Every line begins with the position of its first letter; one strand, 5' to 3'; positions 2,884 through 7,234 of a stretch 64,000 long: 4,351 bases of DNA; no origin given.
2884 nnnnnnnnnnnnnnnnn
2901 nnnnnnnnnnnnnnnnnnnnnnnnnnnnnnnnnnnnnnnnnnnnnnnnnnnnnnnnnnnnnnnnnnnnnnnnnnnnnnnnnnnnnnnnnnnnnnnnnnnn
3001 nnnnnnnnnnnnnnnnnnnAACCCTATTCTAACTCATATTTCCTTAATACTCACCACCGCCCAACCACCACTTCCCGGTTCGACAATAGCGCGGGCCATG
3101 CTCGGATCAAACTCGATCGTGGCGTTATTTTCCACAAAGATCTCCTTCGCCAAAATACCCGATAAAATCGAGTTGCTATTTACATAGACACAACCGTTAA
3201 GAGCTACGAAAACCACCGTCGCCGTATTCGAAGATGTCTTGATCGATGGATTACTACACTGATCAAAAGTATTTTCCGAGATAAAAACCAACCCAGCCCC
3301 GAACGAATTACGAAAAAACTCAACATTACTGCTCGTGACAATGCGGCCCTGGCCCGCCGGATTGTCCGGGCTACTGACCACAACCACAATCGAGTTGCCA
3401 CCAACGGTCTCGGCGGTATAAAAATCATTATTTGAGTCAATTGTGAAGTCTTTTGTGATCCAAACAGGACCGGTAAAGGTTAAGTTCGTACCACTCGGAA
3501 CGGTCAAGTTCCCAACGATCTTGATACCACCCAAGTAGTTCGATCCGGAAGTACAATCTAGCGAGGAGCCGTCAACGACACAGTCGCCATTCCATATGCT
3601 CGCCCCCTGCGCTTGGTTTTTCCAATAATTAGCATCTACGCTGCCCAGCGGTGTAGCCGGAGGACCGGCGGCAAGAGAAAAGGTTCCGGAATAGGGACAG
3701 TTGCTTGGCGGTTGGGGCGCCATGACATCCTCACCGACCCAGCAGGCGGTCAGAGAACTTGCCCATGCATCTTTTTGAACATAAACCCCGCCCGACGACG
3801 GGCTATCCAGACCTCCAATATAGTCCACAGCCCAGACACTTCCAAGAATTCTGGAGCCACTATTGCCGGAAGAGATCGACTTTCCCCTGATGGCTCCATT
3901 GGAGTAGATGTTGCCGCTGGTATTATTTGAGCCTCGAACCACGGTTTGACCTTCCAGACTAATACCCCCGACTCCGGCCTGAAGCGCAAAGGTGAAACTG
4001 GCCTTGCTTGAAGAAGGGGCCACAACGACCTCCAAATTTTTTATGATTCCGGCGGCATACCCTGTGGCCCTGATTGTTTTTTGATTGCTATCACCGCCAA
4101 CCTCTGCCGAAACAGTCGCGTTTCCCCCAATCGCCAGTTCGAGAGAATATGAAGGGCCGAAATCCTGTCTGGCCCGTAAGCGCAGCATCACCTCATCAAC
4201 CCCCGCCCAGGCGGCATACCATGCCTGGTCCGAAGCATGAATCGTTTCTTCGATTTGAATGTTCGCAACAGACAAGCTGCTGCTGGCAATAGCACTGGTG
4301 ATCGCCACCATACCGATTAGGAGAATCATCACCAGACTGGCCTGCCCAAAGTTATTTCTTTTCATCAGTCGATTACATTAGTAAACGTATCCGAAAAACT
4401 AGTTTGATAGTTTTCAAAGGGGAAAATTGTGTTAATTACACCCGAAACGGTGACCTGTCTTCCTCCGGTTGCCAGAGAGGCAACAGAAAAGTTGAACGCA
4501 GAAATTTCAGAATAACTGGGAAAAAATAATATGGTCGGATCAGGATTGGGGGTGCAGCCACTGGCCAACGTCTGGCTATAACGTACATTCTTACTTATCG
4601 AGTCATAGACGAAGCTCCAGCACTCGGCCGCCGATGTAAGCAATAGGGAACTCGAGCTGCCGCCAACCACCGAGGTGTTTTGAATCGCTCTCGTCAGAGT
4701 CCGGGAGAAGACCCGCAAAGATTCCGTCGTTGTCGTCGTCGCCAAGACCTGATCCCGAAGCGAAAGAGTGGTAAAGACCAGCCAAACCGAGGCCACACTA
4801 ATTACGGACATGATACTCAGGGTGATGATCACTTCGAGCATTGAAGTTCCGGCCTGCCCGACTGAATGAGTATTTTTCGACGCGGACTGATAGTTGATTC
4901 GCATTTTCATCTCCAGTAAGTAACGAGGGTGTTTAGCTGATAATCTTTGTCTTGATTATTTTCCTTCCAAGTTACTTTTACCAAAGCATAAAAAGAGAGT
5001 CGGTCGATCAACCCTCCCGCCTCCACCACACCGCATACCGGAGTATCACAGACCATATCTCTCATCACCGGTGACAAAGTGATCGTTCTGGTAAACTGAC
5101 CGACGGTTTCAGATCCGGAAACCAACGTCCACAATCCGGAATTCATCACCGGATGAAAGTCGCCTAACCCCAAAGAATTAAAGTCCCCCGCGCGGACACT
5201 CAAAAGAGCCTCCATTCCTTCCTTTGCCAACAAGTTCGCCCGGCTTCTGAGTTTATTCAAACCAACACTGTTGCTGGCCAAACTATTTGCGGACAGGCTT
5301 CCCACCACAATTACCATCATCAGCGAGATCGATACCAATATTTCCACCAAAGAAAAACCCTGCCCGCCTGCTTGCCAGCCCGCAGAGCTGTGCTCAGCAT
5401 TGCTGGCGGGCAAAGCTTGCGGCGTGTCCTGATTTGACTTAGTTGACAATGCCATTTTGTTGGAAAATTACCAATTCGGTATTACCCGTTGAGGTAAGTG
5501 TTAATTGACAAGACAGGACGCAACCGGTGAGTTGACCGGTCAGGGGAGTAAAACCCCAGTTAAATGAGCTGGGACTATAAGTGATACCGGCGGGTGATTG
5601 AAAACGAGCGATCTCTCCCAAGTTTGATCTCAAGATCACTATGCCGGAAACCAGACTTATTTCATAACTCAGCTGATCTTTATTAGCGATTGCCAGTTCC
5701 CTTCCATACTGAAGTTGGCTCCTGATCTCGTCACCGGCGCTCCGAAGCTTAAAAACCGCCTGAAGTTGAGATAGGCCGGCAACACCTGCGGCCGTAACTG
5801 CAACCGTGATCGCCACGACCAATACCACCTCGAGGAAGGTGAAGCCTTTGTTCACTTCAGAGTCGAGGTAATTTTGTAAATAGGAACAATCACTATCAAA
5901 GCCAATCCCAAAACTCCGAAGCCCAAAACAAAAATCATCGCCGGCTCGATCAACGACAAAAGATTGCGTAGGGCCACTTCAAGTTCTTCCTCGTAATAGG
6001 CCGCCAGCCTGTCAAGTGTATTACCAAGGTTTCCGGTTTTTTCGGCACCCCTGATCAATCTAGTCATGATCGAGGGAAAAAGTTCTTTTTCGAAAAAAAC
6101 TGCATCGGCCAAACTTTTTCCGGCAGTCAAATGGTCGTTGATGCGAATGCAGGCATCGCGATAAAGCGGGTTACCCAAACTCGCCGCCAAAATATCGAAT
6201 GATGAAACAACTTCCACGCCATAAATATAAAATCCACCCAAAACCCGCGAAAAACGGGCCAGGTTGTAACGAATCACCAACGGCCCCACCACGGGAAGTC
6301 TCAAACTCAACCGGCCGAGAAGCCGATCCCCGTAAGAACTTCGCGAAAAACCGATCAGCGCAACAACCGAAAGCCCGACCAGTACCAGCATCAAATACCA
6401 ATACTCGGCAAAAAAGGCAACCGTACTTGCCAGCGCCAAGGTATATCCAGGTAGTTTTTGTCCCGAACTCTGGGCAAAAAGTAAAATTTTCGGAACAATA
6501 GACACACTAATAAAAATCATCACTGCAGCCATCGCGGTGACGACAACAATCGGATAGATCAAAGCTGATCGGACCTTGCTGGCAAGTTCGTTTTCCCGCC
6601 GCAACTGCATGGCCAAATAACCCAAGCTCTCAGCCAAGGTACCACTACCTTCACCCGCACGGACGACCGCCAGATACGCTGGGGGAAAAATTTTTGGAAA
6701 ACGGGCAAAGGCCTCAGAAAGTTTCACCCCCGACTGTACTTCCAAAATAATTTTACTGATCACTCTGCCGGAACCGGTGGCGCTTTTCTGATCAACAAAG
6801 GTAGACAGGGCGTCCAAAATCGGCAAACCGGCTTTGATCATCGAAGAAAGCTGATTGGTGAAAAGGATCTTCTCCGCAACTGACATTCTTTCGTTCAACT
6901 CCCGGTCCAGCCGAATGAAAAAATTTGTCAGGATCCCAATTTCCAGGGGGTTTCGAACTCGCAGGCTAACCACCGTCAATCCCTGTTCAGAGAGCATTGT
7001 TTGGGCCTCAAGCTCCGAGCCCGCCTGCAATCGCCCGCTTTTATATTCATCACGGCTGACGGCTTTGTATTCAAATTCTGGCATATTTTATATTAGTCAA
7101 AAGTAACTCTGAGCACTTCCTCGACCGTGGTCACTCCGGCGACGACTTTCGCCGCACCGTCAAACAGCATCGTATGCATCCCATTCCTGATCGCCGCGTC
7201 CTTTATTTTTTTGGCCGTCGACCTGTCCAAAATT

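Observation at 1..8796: Two complete, separately organised type IV pilus clusters with duplicated PilB/PilC/PilM-N-O; PilM-PilN fused in cluster 1 only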

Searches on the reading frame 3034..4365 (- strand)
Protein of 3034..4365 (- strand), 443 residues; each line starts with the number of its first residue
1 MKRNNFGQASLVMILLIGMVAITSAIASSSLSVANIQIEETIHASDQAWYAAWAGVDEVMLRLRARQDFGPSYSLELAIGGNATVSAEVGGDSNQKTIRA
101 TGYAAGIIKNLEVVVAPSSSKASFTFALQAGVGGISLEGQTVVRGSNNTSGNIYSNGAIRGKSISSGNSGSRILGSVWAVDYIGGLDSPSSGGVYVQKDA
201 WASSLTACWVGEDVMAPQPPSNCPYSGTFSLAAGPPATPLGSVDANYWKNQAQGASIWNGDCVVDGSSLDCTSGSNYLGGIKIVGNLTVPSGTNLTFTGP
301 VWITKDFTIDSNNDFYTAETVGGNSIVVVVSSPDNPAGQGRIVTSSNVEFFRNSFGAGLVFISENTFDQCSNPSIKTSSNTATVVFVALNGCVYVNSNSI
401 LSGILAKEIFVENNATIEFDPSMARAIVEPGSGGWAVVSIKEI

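Call 4: search_protein_families(library=pfam, proteins=[window:3034-4365:-], max_evalue=0.01)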
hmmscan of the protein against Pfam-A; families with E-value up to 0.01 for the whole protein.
window:3034-4365:- (443 aa): 0 families

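Call 40: search_protein_families(library=pfam, proteins=[window:3034-4365:-], max_evalue=10)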
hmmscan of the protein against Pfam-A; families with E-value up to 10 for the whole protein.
window:3034-4365:- (443 aa): 0 families

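Call 51: find_homologous_proteins(query=window:3034-4365:-, max_evalue=0.001)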
Query window:3034-4365:- (443 aa): 56 proteins with E <= 0.001 among 8000 candidates.
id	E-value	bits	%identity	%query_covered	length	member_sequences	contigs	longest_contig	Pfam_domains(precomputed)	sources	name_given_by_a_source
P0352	4.9e-283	957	99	100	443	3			-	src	-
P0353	1.7e-228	777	80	100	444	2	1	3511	-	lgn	-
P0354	4.0e-222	756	78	99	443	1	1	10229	-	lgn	-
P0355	1.5e-220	751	77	100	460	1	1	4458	-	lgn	-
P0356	5.2e-214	730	76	100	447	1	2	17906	-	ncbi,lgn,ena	ncbi:MAG: hypothetical protein WAV56_00585 [Microgenomates group bacterium]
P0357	4.5e-209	713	75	100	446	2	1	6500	-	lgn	-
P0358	1.3e-207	708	74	99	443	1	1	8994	-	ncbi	-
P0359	1.4e-205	702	73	100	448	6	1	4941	-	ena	-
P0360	1.9e-203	695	72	97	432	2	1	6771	-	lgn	-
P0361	2.5e-199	681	72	98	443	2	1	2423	-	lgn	-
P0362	7.8e-198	676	71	99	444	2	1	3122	-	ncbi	-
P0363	6.7e-191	653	70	98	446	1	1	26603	-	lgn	-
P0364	3.1e-179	615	63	100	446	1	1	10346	-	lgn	-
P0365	7.0e-179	614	64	98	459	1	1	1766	-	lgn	-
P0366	2.0e-174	599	62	99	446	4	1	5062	-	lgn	-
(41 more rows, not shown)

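Call 60: predict_structure(alignment_id=A2)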
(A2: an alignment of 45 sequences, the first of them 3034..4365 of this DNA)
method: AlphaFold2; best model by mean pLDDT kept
length: 443 residues; sequences in the alignment: 45
mean_pLDDT: 84.3   pTM: 0.67
mean pLDDT of the five models: 84.3, 82.5, 82.0, 80.6, 80.1
residues with pLDDT >= 90: 220; 70-90: 162; 50-70: 41; < 50: 20
segments of 3 or more residues with pLDDT < 50: 1-4, 118-123, 425-433
pLDDT, mean of each block of 10 residues (from residue 1): 49 74 63 62 88 89 69 85 89 82 91 71 65 93 83 91 89 91 93 92 94 91 93 80 77 90 92 93 97 94 96 92 86 92 93 86 90 90 86 93 92 89 49 64 85
secondary structure, 60 per line:
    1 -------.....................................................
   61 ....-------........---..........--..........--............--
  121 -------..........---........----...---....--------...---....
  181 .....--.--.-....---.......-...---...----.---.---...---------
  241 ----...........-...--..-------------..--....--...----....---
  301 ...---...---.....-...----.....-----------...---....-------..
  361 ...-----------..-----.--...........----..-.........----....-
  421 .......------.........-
elements in order: H8-64 E72-79 E83-92 E95-104 E107-118 E128-137 E141-145 E153-155 E159-162 E171-173 E177-185 E193-196 E200-206 E208-210 E214-216 E229-231 H245-255 E257-259 E281-284 E287-289 E294-297 E301-303 E307-309 E313-317 E326-330 E342-344 E348-351 E359-363 E385-395 E403-411 E416-419 H421-427 E434-442

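Call 62: fold_search(model_id=the predicted structure, library=pdb)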
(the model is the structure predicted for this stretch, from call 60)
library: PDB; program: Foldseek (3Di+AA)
matches with E <= 10: 151; with E <= 0.001: 4
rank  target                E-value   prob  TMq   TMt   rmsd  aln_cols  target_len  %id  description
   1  6qvi_A                1.3e-07  1.00  0.34  0.30  12.4       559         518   14  Crystal structure of competence-associated pilin ComZ from Thermus thermophilus (released 2019-05-29)
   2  6qvi_C                7.9e-07  1.00  0.38  0.34  12.1       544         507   14  Crystal structure of competence-associated pilin ComZ from Thermus thermophilus (released 2019-05-29)
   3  6qvi_B                1.0e-06  1.00  0.31  0.28  14.3       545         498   14  Crystal structure of competence-associated pilin ComZ from Thermus thermophilus (released 2019-05-29)
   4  5uyt_A                2.8e-04  0.57  0.12  0.12  20.1       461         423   10  Crystal structure of ice binding protein from an Antarctic bacterium Flavobacteriaceae (released 2017-10-25)
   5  6eio                  2.3e-02  0.99  0.27  0.51   9.0       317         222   13  Crystal structure of an ice binding protein from an Antarctic Biological Consortium (released 2018-03-28)
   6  7ehk                  4.0e-02  0.60  0.19  0.32  12.9       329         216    9  Crystal structure of C107S mutant of FfIBP (released 2022-03-02)
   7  9li0_B                4.5e-02  0.69  0.20  0.34  12.6       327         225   13  Crystal structure of engineered ice-binding protein (M74I and A97V) from Candidatus Cryosericum odellii strain SMC5_16 (released 2025-09-03)
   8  4nuh                  9.1e-02  0.85  0.24  0.44   9.8       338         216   12  Crystal structure of mLeIBP, a capping head region swapped mutant of ice-binding protein (released 2014-04-16)
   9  9li0_A                9.6e-02  0.84  0.24  0.43   9.5       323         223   12  Crystal structure of engineered ice-binding protein (M74I and A97V) from Candidatus Cryosericum odellii strain SMC5_16 (released 2025-09-03)
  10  3vn3_A                1.1e-01  0.35  0.17  0.28  13.3       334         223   12  Fungal antifreeze protein exerts hyperactivity by constructing an inequable beta-helix (released 2012-06-06)
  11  7bwx_A                1.1e-01  0.84  0.24  0.46   9.2       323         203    9  Crystal structure of ice-binding protein from an Antarctic ascomycete, Antarctomyces psychrotrophicus. (released 2020-05-27)
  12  9lhn_B                1.2e-01  0.38  0.21  0.34  11.1       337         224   12  Crystal structure of Ice binding protein from Candidatus Cryosericum odellii SMC5 (released 2025-09-03)
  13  3uyu_A                1.3e-01  0.72  0.24  0.42   9.7       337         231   13  Structural basis for the antifreeze activity of an ice-binding protein (LeIBP) from Arctic yeast (released 2012-02-15)
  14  7bwy_A                1.4e-01  0.60  0.21  0.40  10.5       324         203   10  Crystal structure of ice-binding protein from an Antarctic ascomycete, Antarctomyces psychrotrophicus. (released 2020-05-27)
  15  4nu2                  1.4e-01  0.47  0.19  0.32  12.2       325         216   10  Crystal structure of an ice-binding protein (FfIBP) from the Antarctic bacterium, Flavobacterium frigoris PS1 (released 2014-04-16)
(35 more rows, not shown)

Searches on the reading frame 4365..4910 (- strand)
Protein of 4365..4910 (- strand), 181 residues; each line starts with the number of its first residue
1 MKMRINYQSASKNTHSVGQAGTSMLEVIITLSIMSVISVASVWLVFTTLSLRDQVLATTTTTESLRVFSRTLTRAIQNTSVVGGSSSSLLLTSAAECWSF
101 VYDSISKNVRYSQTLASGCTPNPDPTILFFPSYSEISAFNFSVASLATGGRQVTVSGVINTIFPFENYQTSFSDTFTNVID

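Call 4: search_protein_families(library=pfam, proteins=[window:4365-4910:-], max_evalue=0.01)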
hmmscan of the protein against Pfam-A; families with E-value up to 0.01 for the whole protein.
window:4365-4910:- (181 aa): 0 families

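Call 40: search_protein_families(library=pfam, proteins=[window:4365-4910:-], max_evalue=10)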
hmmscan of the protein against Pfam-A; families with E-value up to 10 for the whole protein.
window:4365-4910:- (181 aa): 3 families
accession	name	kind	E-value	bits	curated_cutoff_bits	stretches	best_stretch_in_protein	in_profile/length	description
PF07963.17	N_methyl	-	0.086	12.9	21.2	1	19-40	4-25/27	Prokaryotic N-terminal methylation motif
PF01708.21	Gemini_mov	-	0.13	12.4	25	1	14-57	23-65/92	Geminivirus putative movement protein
PF14607.12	GxDLY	-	0.17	12.1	27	1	73-146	68-143/146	N-terminus of Esterase_SGNH_hydro-type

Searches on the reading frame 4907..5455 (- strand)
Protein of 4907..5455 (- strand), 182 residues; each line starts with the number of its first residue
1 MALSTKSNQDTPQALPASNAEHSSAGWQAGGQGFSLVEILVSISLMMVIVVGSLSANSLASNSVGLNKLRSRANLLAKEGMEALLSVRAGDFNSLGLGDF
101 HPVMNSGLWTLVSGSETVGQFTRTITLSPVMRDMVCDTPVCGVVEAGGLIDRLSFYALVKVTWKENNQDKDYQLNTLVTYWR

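Call 4: search_protein_families(library=pfam, proteins=[window:4907-5455:-], max_evalue=0.01)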
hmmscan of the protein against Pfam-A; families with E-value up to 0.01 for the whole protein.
window:4907-5455:- (182 aa): 1 family
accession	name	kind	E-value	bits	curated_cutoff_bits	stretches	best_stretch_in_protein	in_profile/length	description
PF07963.17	N_methyl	-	0.00052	19.9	21.2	1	32-53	5-26/27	Prokaryotic N-terminal methylation motif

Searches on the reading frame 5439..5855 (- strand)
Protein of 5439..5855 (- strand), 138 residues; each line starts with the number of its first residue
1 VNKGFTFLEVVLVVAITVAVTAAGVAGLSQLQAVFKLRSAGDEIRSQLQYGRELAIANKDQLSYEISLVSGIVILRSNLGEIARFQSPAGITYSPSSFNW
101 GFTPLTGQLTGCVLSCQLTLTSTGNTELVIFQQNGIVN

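Call 4: search_protein_families(library=pfam, proteins=[window:5439-5855:-], max_evalue=0.01)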
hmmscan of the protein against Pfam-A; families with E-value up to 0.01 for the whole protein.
window:5439-5855:- (138 aa): 1 family
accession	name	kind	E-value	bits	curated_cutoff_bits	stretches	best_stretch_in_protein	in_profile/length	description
PF07963.17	N_methyl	-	0.0039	17.2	21.2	0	2-23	4-25/27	Prokaryotic N-terminal methylation motif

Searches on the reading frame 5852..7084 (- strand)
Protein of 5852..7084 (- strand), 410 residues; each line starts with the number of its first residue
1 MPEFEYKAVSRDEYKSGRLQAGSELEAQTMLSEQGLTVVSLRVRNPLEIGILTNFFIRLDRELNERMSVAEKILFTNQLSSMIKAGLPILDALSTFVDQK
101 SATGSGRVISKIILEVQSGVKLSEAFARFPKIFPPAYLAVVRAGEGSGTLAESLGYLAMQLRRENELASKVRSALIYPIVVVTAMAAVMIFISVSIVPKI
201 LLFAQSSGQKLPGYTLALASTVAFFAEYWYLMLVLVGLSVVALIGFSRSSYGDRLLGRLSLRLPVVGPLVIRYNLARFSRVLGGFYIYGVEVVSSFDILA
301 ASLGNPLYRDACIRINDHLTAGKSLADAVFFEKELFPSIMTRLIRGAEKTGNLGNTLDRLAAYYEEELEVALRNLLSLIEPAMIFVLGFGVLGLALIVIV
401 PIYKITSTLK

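Call 4: search_protein_families(library=pfam, proteins=[window:5852-7084:-], max_evalue=0.01)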
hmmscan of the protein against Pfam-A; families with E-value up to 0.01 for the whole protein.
window:5852-7084:- (410 aa): 1 family
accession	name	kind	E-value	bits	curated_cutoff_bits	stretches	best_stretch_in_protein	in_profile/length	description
PF00482.28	T2SSF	-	6.6e-50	168.7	25.2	2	75-198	1-125/125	Type II secretion system (T2SS), protein F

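Call 26: search_protein_families(library=ncbifam, proteins=[window:5852-7084:-], max_evalue=0.01)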
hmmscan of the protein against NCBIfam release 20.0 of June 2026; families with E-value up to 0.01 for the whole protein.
window:5852-7084:- (410 aa): 6 families
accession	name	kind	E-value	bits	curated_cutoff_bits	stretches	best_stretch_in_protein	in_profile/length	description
TIGR02120.1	GspF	equivalog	1.3e-79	268.3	424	1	4-408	1-400/401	type II secretion system inner membrane protein GspF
NF052607.1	T4PiliAsmPilCThrm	equivalog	3.8e-64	217.2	700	1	1-409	1-404/406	type IV pilus assembly protein PilC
NF052606.1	T4PiliAsmPilCMyx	equivalog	1.6e-58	198.5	700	1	4-409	22-418/419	type IV pilus assembly protein PilC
NF007861.0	PRK10573.1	equivalog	6.8e-53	180.1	401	1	57-409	45-398/401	protein transport protein HofC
NF047826.1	T3SSXpsF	equivalog_domain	3.8e-52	177.4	650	1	1-408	1-403/405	type II secretion system protein XpsF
NF041012.2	T4P_ComGB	equivalog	6.4e-36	124.3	240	1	71-405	2-330/332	competence type IV pilus assembly protein ComGB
